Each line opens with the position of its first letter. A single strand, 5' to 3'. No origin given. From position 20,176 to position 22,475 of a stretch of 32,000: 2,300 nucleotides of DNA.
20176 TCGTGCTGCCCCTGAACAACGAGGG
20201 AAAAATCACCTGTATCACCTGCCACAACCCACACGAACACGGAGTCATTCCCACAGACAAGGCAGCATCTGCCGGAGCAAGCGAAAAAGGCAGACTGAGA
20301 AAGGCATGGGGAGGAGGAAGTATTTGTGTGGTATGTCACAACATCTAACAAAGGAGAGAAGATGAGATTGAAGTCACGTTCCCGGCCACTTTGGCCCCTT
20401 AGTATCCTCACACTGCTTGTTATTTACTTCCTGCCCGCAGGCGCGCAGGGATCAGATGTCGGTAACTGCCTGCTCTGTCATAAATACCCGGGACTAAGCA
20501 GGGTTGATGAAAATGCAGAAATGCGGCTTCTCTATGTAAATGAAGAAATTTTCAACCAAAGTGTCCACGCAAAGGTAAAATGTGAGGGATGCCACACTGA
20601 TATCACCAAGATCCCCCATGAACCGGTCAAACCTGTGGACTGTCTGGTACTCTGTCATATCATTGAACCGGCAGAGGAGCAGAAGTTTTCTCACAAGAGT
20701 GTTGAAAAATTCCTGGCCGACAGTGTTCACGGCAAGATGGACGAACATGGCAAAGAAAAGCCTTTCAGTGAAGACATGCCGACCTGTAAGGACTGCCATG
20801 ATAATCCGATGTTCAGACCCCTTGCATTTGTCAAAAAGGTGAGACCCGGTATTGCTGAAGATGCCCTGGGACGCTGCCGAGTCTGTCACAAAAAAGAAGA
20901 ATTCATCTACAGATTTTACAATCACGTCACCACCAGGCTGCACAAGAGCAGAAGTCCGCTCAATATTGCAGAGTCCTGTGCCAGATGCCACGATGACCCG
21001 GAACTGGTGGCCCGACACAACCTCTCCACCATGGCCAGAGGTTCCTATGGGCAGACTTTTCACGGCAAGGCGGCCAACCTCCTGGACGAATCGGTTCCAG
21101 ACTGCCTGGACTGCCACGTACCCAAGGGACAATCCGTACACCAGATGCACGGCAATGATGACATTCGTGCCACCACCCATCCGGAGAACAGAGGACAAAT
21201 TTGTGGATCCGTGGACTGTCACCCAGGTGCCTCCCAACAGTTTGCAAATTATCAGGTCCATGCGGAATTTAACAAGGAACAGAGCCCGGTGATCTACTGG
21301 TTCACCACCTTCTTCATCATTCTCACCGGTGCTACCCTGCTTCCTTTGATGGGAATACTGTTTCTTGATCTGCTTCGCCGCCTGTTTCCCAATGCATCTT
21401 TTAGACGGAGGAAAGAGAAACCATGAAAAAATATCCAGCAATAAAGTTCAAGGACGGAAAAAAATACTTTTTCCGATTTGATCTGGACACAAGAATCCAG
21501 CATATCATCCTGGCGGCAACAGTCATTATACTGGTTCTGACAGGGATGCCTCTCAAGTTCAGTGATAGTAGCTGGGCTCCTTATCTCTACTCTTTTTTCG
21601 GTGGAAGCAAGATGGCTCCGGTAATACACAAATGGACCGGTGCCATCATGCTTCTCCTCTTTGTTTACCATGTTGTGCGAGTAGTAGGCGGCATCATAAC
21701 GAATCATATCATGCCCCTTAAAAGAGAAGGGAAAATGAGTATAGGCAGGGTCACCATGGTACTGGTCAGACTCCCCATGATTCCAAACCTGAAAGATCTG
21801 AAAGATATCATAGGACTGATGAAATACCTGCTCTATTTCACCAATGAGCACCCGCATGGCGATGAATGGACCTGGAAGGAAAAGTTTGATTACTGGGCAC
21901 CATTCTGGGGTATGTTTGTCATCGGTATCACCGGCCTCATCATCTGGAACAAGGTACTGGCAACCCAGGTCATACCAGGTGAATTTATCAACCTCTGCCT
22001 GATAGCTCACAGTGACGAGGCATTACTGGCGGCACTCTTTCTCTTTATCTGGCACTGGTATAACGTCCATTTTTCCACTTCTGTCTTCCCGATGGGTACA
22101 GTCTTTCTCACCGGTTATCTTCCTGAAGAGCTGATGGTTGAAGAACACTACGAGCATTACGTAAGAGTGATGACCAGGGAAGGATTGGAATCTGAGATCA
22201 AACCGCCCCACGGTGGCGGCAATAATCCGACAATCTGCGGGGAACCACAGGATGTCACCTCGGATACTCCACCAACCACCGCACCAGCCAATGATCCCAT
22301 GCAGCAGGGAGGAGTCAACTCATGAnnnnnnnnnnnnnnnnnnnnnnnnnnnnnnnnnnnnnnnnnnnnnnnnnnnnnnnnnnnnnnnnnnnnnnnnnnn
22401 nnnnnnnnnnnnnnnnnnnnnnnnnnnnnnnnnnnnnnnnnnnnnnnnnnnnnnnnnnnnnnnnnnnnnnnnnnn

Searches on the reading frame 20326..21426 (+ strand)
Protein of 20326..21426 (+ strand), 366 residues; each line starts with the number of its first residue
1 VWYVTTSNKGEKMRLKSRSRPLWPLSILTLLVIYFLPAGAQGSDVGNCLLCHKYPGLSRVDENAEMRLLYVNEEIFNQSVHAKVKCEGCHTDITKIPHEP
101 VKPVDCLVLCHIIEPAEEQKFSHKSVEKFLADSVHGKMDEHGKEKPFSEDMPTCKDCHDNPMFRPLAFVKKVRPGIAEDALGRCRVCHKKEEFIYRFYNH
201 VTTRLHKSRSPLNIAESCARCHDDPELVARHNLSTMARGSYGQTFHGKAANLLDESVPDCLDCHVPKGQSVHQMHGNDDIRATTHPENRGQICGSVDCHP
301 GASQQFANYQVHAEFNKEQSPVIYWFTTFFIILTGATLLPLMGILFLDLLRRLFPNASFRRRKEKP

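Call 5: search_protein_families(library=pfam, proteins=[window:20326-21426:+], max_evalue=0.01)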
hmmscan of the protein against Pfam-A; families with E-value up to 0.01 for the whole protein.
window:20326-21426:+ (366 aa): 2 families
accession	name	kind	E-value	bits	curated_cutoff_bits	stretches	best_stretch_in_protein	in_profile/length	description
PF14522.11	Cytochrome_C7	-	2.6e-07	30.8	24.8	1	151-223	13-67/67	Cytochrome c7 and related cytochrome c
PF02085.21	Cytochrom_CIII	-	0.0016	19.2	22.9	0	72-158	19-82/101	Class III cytochrome C family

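Call 21: search_protein_families(library=ncbifam, proteins=[window:20326-21423:+], max_evalue=0.001)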
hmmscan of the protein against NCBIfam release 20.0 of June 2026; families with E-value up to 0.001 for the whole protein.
window:20326-21423:+ (366 aa): 0 families

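Call 75: search_solved_structures(query=window:20326-21423:+, max_evalue=1)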
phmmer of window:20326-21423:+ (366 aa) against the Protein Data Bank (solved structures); distinct sequences matched with E-value up to 1: 5.
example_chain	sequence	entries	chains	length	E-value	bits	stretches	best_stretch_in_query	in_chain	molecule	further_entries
4n4j_A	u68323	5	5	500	0.0011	21.1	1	82-159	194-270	hydroxylamine oxidoreductase | Similar to hydroxylamine oxidoreductase hao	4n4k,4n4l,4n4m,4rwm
6t5e_A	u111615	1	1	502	0.0099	18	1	83-159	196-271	Hydroxylamine oxidoreductase-like protein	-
3bde_A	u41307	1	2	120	0.75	11.8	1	280-322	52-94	Mll5499 protein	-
6lk8_S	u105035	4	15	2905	0.89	11.6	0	64-135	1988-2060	Nup358 complex, clamps | Nup358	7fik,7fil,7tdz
7vop_V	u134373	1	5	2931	0.9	11.6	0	64-135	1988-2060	Nup358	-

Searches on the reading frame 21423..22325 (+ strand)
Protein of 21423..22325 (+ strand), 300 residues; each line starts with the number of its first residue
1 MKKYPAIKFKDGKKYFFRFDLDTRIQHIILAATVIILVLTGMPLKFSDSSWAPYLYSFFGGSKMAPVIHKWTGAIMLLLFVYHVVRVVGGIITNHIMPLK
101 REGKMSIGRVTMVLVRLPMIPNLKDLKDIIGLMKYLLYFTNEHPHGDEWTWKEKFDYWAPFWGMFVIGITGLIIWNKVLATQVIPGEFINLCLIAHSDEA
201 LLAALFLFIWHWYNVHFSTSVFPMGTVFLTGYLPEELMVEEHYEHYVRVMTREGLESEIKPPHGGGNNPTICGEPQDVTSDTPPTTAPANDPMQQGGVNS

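Call 5: search_protein_families(library=pfam, proteins=[window:21423-22325:+], max_evalue=0.01)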
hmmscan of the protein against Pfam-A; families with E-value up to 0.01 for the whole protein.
window:21423-22325:+ (300 aa): 2 families
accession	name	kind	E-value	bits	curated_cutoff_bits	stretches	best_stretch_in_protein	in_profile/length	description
PF01292.26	Ni_hydr_CYTB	-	7.7e-09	36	30.1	1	18-212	1-159/179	Prokaryotic cytochrome b561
PF14358.11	DUF4405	-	0.00078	20.4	26.7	1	27-85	3-63/66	Domain of unknown function (DUF4405)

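Call 21: search_protein_families(library=ncbifam, proteins=[window:21423-22322:+], max_evalue=0.001)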
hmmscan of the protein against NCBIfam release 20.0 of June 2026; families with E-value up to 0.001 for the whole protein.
window:21423-22322:+ (300 aa): 3 families
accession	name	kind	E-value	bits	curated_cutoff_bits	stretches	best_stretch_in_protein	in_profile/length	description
TIGR01583.1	formate-DH-gamm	equivalog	1.3e-13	51.4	115.85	2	105-247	59-199/204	formate dehydrogenase subunit gamma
NF007924.0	PRK10639.1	equivalog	8.8e-07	28.9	341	1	14-87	5-75/211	formate dehydrogenase cytochrome b556 subunit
NF007558.0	PRK10179.1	equivalog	1.7e-05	24.6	339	0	120-213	80-171/217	formate dehydrogenase-N subunit gamma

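Call 74: search_solved_structures(query=window:21423-22322:+, max_evalue=1)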
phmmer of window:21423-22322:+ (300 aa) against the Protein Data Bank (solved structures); distinct sequences matched with E-value up to 1: 1.
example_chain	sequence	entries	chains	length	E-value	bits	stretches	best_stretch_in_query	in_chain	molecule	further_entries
1kqf_C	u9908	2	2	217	0.00096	21.5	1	122-214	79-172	FORMATE DEHYDROGENASE, NITRATE-INDUCIBLE, CYTOCHROME B556(FDN) SUBUNIT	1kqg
